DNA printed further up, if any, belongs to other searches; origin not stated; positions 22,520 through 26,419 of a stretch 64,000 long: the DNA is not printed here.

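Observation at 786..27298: tRNA-fMet island: a partial contractile-injection toolkit wired to hydrolases instead of a tail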

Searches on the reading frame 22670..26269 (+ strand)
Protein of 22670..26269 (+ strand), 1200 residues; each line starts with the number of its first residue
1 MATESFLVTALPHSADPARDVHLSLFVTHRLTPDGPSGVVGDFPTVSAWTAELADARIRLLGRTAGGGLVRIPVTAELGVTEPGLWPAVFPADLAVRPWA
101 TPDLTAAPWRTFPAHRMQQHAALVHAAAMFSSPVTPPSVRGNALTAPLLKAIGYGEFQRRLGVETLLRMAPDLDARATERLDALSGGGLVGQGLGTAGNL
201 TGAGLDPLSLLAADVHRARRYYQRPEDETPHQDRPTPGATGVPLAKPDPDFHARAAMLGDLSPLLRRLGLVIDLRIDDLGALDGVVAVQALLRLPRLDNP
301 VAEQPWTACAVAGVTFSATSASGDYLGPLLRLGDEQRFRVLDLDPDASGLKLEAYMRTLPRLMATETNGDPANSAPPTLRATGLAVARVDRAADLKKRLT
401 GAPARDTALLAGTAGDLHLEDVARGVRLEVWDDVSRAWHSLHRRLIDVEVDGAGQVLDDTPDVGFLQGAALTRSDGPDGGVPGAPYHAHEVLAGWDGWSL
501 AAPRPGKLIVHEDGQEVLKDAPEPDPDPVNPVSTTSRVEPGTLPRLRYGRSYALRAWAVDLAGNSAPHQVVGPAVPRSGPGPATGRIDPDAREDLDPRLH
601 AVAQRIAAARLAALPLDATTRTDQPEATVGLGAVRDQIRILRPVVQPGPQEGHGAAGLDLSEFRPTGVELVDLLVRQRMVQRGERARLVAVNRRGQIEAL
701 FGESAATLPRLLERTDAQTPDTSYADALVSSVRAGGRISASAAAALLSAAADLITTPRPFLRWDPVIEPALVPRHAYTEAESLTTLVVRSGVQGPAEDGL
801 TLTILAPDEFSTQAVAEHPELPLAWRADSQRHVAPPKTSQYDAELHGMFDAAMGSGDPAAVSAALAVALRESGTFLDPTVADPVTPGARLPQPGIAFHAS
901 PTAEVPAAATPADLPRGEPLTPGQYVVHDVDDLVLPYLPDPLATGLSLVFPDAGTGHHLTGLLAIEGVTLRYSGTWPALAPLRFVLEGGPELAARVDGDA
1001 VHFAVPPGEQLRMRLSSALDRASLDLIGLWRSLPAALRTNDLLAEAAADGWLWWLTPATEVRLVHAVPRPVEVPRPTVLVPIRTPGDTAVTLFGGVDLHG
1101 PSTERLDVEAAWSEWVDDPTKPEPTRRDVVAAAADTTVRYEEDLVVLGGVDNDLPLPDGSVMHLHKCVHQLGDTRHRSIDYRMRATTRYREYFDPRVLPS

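Call 72: search_protein_representatives(protein=window:22670-26269:+)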
Query: 1200 residues. Proteins with E-value up to 0.001 (for the whole library): 2314; up to 1e-10: 1801; up to 1e-30: 982. The best 150 are listed.
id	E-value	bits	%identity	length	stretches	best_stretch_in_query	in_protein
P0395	0.0e+00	2221.6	84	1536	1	1-1200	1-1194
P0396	0.0e+00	1249.5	58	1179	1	1-1111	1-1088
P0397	0.0e+00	1014.5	52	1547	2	206-1200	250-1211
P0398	6.6e-296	1001.5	53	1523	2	2-582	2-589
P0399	3.2e-260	883.3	57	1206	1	400-1200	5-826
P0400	3.3e-260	883.3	45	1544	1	2-1197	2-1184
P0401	1.5e-256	871.1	47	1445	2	4-592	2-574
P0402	8.5e-252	855.4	49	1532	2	1-632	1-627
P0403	1.2e-233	795.3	44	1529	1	1-1198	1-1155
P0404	1.0e-230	785.6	47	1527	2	752-1196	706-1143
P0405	1.7e-230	784.9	59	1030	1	510-1200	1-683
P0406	1.1e-225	768.9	45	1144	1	1-1092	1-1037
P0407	3.1e-224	764.1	45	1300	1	3-1197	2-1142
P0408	9.1e-222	756.0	45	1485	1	1-1197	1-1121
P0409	7.7e-221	752.9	61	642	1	1-652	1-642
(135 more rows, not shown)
